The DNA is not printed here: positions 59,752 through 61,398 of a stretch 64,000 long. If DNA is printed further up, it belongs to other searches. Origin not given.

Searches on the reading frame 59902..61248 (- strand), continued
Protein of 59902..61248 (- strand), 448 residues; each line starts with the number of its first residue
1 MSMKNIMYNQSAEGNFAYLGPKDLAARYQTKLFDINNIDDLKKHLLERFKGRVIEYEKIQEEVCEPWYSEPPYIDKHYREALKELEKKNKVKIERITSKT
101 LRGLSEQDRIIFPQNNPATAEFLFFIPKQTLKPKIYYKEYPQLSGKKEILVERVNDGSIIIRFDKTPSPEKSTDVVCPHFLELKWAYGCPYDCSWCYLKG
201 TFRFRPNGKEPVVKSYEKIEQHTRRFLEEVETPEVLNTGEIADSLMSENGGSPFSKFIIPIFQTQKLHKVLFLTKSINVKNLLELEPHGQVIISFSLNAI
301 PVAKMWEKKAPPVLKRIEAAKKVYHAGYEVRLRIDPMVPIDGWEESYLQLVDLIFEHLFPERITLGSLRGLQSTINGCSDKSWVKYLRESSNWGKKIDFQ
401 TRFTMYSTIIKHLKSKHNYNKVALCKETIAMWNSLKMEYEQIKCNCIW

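Call 20: find_encoding_contigs(protein=P0068, flank=4000, max_places=2)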
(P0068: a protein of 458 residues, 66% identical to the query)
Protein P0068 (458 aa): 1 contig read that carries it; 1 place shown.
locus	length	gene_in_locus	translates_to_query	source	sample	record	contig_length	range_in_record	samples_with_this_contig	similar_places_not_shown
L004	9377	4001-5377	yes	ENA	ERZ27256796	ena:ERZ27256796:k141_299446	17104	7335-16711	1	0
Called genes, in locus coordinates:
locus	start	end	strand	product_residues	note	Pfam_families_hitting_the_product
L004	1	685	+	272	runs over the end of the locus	PF07044:DUF1329 (faint), PF17131:TP_0789-like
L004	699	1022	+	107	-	PF01909:NTP_transf_2, PF18765:Polbeta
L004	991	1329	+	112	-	PF01934:HepT-like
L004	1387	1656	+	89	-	PF10049:DUF2283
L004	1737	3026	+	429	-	-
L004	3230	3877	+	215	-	-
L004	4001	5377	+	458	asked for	PF22560:GMT-wHTH, PF20903:SPL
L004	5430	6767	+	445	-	PF01408:GFO_IDH_MocA, PF19051:GFO_IDH_MocA_C2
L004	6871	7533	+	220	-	PF06439:3keto-disac_hyd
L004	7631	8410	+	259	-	PF06283:ThuA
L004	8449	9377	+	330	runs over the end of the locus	-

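Call 21: find_encoding_contigs(protein=P0075, flank=4000, max_places=2)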
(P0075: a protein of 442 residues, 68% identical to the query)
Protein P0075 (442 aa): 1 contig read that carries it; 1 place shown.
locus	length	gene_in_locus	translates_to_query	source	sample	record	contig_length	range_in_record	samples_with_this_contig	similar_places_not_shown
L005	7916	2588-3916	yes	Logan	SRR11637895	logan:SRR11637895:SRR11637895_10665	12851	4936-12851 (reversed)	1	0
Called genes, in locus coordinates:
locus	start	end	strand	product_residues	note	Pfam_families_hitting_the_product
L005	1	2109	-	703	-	?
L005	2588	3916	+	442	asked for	PF22560:GMT-wHTH, PF20903:SPL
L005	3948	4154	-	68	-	-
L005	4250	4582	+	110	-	-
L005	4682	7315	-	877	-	PF01624:MutS_I, PF05188:MutS_II, PF05192:MutS_III, PF05190:MutS_IV, PF00488:MutS_V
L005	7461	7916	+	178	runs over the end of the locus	PF01066:CDP-OH_P_transf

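Call 30: search_protein_families(library=pfam, proteins=[L001:1-363:+], max_evalue=0.001)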
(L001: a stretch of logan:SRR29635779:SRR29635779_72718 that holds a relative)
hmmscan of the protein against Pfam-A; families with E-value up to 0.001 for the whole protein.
L001:1-363:+ (120 aa): 0 families

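Call 33: search_solved_structures(query=P0002, max_evalue=1)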
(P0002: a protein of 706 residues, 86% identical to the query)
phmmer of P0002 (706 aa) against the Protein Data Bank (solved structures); distinct sequences matched with E-value up to 1: 9.
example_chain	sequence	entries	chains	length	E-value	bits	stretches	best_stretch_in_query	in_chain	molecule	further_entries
4fhg_A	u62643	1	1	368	1.3e-06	30.1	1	443-611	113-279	Spore photoproduct lyase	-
4rh0_A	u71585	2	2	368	1.5e-06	29.9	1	442-611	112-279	Spore photoproduct lyase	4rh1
4fhe_A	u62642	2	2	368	1.7e-06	29.8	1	443-611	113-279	Spore photoproduct lyase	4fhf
4fhc_A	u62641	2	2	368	3.2e-06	28.9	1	443-611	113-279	Spore photoproduct lyase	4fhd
4k9r_A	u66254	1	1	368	1.1e-05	27.1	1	443-611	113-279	Spore photoproduct lyase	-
1bh8_B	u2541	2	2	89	0.14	13.5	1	306-349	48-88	TAFII28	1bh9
1hh2_P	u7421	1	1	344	0.4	12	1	78-121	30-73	N UTILIZATION SUBSTANCE PROTEIN A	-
30ff_Dk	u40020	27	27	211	0.4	12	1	307-349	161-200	Transcription initiation factor TFIID subunit 11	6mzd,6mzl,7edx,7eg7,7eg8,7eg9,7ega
1l2f_A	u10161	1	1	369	0.45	11.9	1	77-121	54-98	N utilization substance protein A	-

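Call 35: search_protein_families(library=padloc, proteins=[P0002, L001:1-363:+], max_evalue=0.01)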
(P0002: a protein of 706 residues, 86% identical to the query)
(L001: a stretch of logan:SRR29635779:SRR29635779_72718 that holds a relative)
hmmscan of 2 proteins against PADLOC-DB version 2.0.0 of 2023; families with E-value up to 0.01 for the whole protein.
P0002 (706 aa): 5 families
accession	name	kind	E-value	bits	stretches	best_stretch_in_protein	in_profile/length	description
PDLC04567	PDC-M30A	-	3.5e-37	126.3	1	7-351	6-363/381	-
PDLC04566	PDC-M30A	-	4.3e-29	99.7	1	11-359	9-348/372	-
PDLC04568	PDC-M30A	-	5.1e-27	93.2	1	11-356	10-348/368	-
PDLC04636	PDC-M41A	-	2.1e-13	48.6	1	16-159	10-150/281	-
PDLC04635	PDC-M41A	-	1.1e-11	43.2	1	59-212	80-224/298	-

L001:1-363:+ (120 aa): 0 families

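Call 42: find_encoding_contigs(protein=P0013, flank=8000, max_places=2)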
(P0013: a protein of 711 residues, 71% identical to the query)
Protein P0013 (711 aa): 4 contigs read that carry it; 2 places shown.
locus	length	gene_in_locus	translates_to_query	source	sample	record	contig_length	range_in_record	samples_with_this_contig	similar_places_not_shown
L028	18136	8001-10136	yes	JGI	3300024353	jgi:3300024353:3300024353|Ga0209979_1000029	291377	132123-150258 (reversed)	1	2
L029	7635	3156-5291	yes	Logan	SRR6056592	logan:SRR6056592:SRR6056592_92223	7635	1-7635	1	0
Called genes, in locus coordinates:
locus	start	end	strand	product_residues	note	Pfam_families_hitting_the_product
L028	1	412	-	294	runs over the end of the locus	PF00763:THF_DHG_CYH, PF02882:THF_DHG_CYH_C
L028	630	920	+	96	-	-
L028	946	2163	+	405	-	PF01960:ArgJ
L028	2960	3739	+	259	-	PF00696:AA_kinase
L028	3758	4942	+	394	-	PF00202:Aminotran_3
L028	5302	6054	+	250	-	-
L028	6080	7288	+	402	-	PF00764:Arginosuc_synth, PF20979:Arginosuc_syn_C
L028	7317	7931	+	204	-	PF21033:RMD1-3, PF13181:TPR_8 (faint), PF13428:TPR_14 (faint), PF13414:TPR_11 (weak), PF13432:TPR_16 (weak), PF14559:TPR_19 (weak), PF07719:TPR_2 (weak), PF00515:TPR_1 (weak), +3 more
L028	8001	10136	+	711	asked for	PF22560:GMT-wHTH (weak), PF20903:SPL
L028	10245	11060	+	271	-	-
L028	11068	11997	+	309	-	PF01170:UPF0020 (faint), PF01555:N6_N4_Mtase, PF13847:Methyltransf_31 (weak)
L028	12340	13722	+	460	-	PF00206:Lyase_1, PF14698:ASL_C2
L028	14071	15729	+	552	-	PF02734:Dak2, PF21645:FakA-like_M, PF13684:FakA-like_C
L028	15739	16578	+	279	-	PF02645:DegV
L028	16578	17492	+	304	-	PF02645:DegV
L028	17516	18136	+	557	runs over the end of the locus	PF03485:Arg_tRNA_synt_N, PF00750:tRNA-synt_1d, PF05746:DALR_1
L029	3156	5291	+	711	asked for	PF22560:GMT-wHTH (weak), PF20903:SPL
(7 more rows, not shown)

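Call 43: find_encoding_contigs(protein=P0054, flank=8000, max_places=2)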
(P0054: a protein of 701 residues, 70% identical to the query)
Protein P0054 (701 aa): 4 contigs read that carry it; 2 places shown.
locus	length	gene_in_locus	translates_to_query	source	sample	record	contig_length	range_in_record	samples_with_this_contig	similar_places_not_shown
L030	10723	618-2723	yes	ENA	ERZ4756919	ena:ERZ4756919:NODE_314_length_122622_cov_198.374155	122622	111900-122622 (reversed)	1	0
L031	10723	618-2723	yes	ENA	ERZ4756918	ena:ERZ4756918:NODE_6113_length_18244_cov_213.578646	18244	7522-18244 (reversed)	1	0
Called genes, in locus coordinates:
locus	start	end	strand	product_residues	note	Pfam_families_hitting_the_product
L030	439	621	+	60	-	PF12728:HTH_17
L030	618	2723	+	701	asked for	PF22560:GMT-wHTH, PF04055:Radical_SAM (weak), PF20903:SPL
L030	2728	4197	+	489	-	PF00239:Resolvase, PF07508:Recombinase, PF13408:Zn_ribbon_recom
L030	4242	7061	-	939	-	PF00082:Peptidase_S8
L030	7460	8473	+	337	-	PF01073:3Beta_HSD, PF01370:Epimerase, PF02719:Polysacc_synt_2, PF04321:RmlD_sub_bind, PF08659:KR (faint), PF16363:GDP_Man_Dehyd, PF13460:NAD_binding_10 (weak), PF07993:NAD_binding_4 (weak)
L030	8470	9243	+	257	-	PF02649:GCHY-1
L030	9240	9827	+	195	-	PF00117:GATase, PF07722:Peptidase_C26 (weak)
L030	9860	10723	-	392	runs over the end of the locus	PF01053:Cys_Met_Meta_PP, PF00155:Aminotran_1_2 (weak)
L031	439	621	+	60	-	PF12728:HTH_17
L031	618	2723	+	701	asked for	PF22560:GMT-wHTH, PF04055:Radical_SAM (weak), PF20903:SPL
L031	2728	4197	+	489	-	PF00239:Resolvase, PF07508:Recombinase, PF13408:Zn_ribbon_recom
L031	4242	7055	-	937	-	PF00082:Peptidase_S8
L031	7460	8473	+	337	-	PF01073:3Beta_HSD, PF01370:Epimerase, PF02719:Polysacc_synt_2, PF04321:RmlD_sub_bind, PF08659:KR (faint), PF16363:GDP_Man_Dehyd, PF13460:NAD_binding_10 (weak), PF07993:NAD_binding_4 (weak)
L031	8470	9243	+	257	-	PF02649:GCHY-1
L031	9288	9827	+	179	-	PF00117:GATase, PF07722:Peptidase_C26 (weak)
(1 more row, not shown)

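Call 44: find_encoding_contigs(protein=P0069, flank=8000, max_places=2)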
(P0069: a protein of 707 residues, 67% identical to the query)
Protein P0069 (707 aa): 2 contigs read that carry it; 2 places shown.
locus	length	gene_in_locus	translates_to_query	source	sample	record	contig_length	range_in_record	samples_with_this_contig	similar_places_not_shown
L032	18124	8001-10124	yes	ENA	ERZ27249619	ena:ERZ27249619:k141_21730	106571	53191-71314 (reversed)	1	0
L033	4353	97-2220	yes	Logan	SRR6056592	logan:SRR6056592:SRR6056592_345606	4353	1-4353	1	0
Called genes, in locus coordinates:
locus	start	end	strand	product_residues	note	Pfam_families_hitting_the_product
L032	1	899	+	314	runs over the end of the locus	PF00491:Arginase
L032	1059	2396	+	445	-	PF00202:Aminotran_3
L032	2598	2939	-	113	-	-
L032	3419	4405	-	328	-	PF02899:Phage_int_SAM_1, PF00589:Phage_integrase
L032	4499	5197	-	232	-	PF01079:Hint, PF13403:Hint_2 (weak), PF14890:Intein_splicing (faint)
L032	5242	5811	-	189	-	-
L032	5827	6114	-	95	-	-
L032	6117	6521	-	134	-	-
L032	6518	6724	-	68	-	-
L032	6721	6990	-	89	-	-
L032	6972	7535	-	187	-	PF17864:AAA_lid_4, PF05491:WHD_RuvB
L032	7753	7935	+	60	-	-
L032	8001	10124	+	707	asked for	PF22560:GMT-wHTH (weak), PF20903:SPL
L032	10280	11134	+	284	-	-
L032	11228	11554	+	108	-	-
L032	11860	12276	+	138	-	-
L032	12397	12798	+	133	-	-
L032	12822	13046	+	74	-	-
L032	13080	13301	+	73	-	-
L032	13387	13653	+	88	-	-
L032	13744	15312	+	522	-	PF12706:Lactamase_B_2 (faint), PF07521:RMMBL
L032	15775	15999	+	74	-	PF12728:HTH_17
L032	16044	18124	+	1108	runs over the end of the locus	PF02384:N6_Mtase (faint), PF20473:MmeI_Mtase (weak), PF07669:Eco57I, PF12950:TaqI_C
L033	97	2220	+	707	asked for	PF22560:GMT-wHTH (weak), PF20903:SPL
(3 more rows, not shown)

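Call 50: search_protein_representatives(protein=window:59902-61248:-)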
Query: 448 residues. Proteins with E-value up to 0.001 (for the whole library): 1721; up to 1e-10: 877; up to 1e-30: 159. The best 150 are listed.
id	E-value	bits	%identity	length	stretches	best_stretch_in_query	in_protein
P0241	5.1e-166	569.4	75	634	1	126-448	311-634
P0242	1.9e-157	541.1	57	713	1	3-448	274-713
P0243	3.0e-150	517.4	64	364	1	101-448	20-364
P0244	4.8e-145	500.2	59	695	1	39-447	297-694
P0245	4.3e-139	480.6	59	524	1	98-447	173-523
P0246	1.5e-133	462.3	59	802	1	82-448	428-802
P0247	2.1e-132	458.6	68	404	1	72-379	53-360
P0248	2.7e-125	435.1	51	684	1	63-447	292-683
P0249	6.7e-125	433.8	62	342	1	131-447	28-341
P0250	3.1e-116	405.3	59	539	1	134-448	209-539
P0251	1.3e-113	396.6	65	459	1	131-394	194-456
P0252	1.5e-112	393.1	54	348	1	132-446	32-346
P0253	3.4e-111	388.7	60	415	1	141-447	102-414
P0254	9.8e-110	383.8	52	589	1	132-448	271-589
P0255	5.3e-102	358.3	53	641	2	196-448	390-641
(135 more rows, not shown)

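Call 57: search_dna_similar(query=window:59902-61248:-, collection=plasmids, mode=protein, max_evalue=0.00001, max_rows=20)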
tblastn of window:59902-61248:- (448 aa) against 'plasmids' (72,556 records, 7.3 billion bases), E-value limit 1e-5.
Records with a match: 41; places in all: 42; records where one place covers at least 80% of the query: 0.
Best place of each record, by identity: <60% 41.
By first word of the organism name: Bacillus 21; Deinococcus 6; Methylobacterium 2; Clostridium 2; Fusobacterium 1; Aureimonas 1; Kovacikia 1; Roseomonas 1; Streptomyces 1; Brevibacillus 1; and 4 more.
By predicted mobility (MOB-suite, as given by PLSDB): non-mobilizable 35; mobilizable 4; conjugative 2.
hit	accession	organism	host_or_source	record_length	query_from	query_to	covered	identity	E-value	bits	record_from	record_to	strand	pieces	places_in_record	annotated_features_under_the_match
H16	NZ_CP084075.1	Fusobacterium vincentii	-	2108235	80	369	65%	25.4%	2e-13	81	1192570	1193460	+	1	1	none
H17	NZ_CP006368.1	Aureimonas sp. AU20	-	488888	81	360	63%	24.9%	3e-6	58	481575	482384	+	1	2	spore photoproduct lyase family protein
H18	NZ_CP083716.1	Bacillus velezensis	cell culture,Meju, fermented soybean ...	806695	143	352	47%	28.6%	2e-13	80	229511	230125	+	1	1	splB: spore photoproduct lyase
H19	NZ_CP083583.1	Kovacikia minuta CCNUW1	cell culture,fresh water lake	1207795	186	373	42%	30.9%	4e-13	79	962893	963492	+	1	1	record has no annotation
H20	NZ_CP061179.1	Roseomonas haemaphysalidis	tick,pure culture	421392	143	352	47%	27.5%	2e-9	68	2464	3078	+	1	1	spore photoproduct lyase family protein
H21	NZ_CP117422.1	Bacillus cereus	-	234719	143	354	47%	26.9%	4e-13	79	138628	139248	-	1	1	splB: spore photoproduct lyase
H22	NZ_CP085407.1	Bacillus bombysepticus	single cell,soil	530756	143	354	47%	26.9%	5e-13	79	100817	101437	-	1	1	splB: spore photoproduct lyase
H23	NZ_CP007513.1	Bacillus bombysepticus str. Wang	separated from the corpses of silkworms ...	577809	143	354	47%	26.9%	5e-13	79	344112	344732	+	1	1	splB: spore photoproduct lyase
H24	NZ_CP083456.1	Deinococcus taeanensis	whole organism,coastal dune soil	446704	146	361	48%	26.1%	1e-9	69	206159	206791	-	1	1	spore photoproduct lyase family protein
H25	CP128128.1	Bacillus cereus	bacterial isolate,pine forrest soil ...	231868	142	354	48%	26.4%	1e-12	78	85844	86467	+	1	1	splB: spore photoproduct lyase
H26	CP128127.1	Bacillus cereus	bacterial isolate,pine forrest soil ...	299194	142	354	48%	26.4%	1e-12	78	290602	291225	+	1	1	splB: spore photoproduct lyase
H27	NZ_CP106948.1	Bacillus thuringiensis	BGSC database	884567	142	354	48%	26.4%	2e-12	77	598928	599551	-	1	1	splB: spore photoproduct lyase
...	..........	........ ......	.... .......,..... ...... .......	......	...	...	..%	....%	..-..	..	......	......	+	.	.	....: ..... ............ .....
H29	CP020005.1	Bacillus thuringiensis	Bacillus thuringiensis subsp,whole ...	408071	142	354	48%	26.4%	1e-11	75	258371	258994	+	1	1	spore photoproduct lyase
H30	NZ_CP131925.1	Bacillus mycoides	whole organism,soil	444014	142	354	48%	26.0%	3e-13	80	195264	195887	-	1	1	splB: spore photoproduct lyase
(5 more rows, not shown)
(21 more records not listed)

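Call 58: predict_structure(alignment_id=A2)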
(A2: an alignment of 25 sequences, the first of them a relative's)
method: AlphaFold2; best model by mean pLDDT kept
length: 706 residues; sequences in the alignment: 25
mean_pLDDT: 66.9   pTM: 0.48
mean pLDDT of the five models: 66.9, 65.6, 62.0, 61.8, 60.3
residues with pLDDT >= 90: 55; 70-90: 335; 50-70: 157; < 50: 159
segments of 3 or more residues with pLDDT < 50: 1-6, 174-176, 238-245, 269-293, 324-327, 358-360, 373-450, 462-464, 495-502, 628-630, 646-653, 704-706
pLDDT, mean of each block of 10 residues (from residue 1): 44 69 83 80 80 85 92 90 86 92 92 85 72 57 68 79 79 55 62 78 66 79 85 60 57 81 63 33 32 62 83 83 54 81 84 62 80 39 24 26 31 27 29 31 41 55 54 72 66 48 60 76 70 75 74 79 66 88 86 66 87 91 64 58 52 62 88 90 70 77 50
secondary structure, 60 per line:
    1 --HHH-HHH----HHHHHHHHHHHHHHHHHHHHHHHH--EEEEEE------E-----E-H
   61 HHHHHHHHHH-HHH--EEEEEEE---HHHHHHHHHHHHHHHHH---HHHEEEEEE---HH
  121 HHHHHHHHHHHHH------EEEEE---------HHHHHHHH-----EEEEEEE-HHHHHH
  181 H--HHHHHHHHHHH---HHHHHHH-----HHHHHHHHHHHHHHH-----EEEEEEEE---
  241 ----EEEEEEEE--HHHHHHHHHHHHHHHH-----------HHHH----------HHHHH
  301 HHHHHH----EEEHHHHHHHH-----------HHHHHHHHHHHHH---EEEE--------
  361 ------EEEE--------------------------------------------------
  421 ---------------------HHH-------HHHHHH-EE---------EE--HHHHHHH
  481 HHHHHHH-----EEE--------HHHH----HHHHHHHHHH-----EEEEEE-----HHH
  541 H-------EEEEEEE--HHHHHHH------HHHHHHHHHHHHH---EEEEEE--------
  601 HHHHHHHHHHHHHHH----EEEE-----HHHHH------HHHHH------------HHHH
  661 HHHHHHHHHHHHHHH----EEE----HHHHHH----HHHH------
elements in order (helices of 4 or more, strands of 3 or more residues): H14-37 E40-45 H60-70 E77-83 H87-103 E110-115 H119-133 E140-144 H154-161 E167-173 H175-181 H184-194 H198-204 H210-224 E230-237 E245-252 H255-270 H282-285 H296-306 E311-313 H314-321 H333-345 E349-352 E367-370 H452-457 H474-487 E493-495 H504-507 H512-521 E527-532 H538-541 E549-555 H558-564 H571-583 E587-592 H601-615 E620-623 H629-633 H640-644 H657-675 E680-682 H687-692 H697-700

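Call 60: fold_search(model_id=the predicted structure, library=pdb)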
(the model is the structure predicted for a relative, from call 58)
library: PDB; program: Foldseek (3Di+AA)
matches with E <= 10: 1145; with E <= 0.001: 35
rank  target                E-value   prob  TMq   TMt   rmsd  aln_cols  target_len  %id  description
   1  4rh0                  1.6e-07  1.00  0.25  0.49   6.7       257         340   17  Spore photoproduct lyase C140A/S76C mutant with bound AdoMet (released 2014-10-22)
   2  4k9r                  2.4e-07  1.00  0.25  0.49   6.6       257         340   16  Spore photoproduct lyase Y98F mutant (released 2013-05-08)
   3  4fhe                  5.6e-07  1.00  0.25  0.48   7.0       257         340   16  Spore photoproduct lyase C140A mutant (released 2012-07-18)
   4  4fhc                  8.3e-07  1.00  0.26  0.50   6.5       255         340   17  Spore photoproduct lyase (released 2012-07-18)
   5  4fhf                  1.0e-06  1.00  0.24  0.46   7.1       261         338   16  Spore photoproduct lyase C140A mutant with dinucleoside spore photoproduct (released 2012-07-18)
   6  4fhg                  1.4e-06  1.00  0.26  0.50   6.5       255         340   17  Spore photoproduct lyase C140S mutant (released 2012-07-18)
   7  3axs                  9.2e-06  1.00  0.20  0.33   8.0       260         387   13  Complex structure of tRNA methyltransferase Trm1 from Aquifex aeolicus with sinefungin (released 2011-08-03)
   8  8h27_B                5.5e-05  1.00  0.16  0.42   8.4       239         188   13  Crystal structure of MnmM from S. aureus complexed with SAM (2.04 A) (released 2023-01-25)
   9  8h1a_A                6.2e-05  1.00  0.18  0.52   6.4       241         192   12  Crystal structure of MnmM from S. aureus in apo state (1.44 A) (released 2023-01-25)
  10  7cvu_C                7.3e-05  1.00  0.19  0.50   5.2       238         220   12  Crystal structure of Catechol o-methyl transferase (COMT) from Niastella koreensis (released 2021-09-01)
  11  3duw_A                7.7e-05  1.00  0.18  0.46   7.7       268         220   12  Crystal Structural Analysis of the O-methyltransferase from Bacillus cereus in complex SAH (released 2008-08-05)
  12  7cvu_B                8.2e-05  1.00  0.19  0.48   7.0       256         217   12  Crystal structure of Catechol o-methyl transferase (COMT) from Niastella koreensis (released 2021-09-01)
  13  8fjm_A                1.6e-04  1.00  0.17  0.40   7.1       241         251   14  Crystal Structure of the Trypanosoma brucei DOT1A histone H3K76 methyltransferase in complex with AdoHcy - P212121 spa (released 2024-02-07)
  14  3tfw_A                1.8e-04  1.00  0.19  0.51   5.6       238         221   10  Crystal structure of a putative O-methyltransferase from Klebsiella pneumoniae (released 2011-09-28)
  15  5m58_B                2.1e-04  1.00  0.18  0.46  11.5       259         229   12  Crystal structure of CouO, a C-methyltransferase from Streptomyces rishiriensis (released 2017-02-15)
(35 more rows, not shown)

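Call 75: search_protein_families(library=padloc, proteins=[L028:10245-11060:+, L028:11068-11997:+, L032:10280-11134:+, L032:11228-11554:+], max_evalue=0.01)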
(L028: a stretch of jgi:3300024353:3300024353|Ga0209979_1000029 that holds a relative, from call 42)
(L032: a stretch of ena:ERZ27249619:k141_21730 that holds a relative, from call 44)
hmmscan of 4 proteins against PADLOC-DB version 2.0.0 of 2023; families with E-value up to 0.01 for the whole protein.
L028:10245-11060:+ (271 aa): 0 families

L028:11068-11997:+ (309 aa): 72 families (the best 25 are shown)
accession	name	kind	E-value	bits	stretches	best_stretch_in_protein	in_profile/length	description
PDLC03350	MTase_II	-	1.1e-131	436.9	1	9-302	4-301/312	Type II methyltransferase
PDLC03353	MTase_II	-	7.8e-69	230.1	1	60-302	9-256/260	Type II methyltransferase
PDLC03259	MTase_II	-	1.4e-34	117.7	1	62-294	5-253/423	Type II methyltransferase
PDLC03283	MTase_II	-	3e-33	113.6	2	101-302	63-277/352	Type II methyltransferase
PDLC03371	MTase_II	-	5e-32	109.5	1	68-302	19-258/260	Type II methyltransferase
PDLC03387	MTase_II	-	8.9e-31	105.1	2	141-299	129-278/289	Type II methyltransferase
PDLC03299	MTase_II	-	3.8e-28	96.8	1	64-303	19-267/296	Type II methyltransferase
PDLC03260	MTase_II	-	1.1e-26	91.6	2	174-297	190-308/349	Type II methyltransferase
PDLC03246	MTase_II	-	1.3e-24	85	1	66-291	119-361/376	Type II methyltransferase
PDLC03363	MTase_II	-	6.3e-23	79.6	2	206-300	25-122/294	Type II methyltransferase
PDLC03295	MTase_II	-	2e-22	78.1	1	62-298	5-268/292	Type II methyltransferase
PDLC03320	MTase_II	-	1.4e-19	68.4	2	227-302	205-280/289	Type II methyltransferase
PDLC03228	MTase_II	-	1.9e-18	65.1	1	234-297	143-206/227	Type II methyltransferase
PDLC03265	MTase_II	-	1e-16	59.3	1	213-298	246-330/333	Type II methyltransferase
PDLC03216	MTase_II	-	4.8e-16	56.7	1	147-302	109-261/364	Type II methyltransferase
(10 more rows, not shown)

L032:10280-11134:+ (284 aa): 0 families

L032:11228-11554:+ (108 aa): 0 families
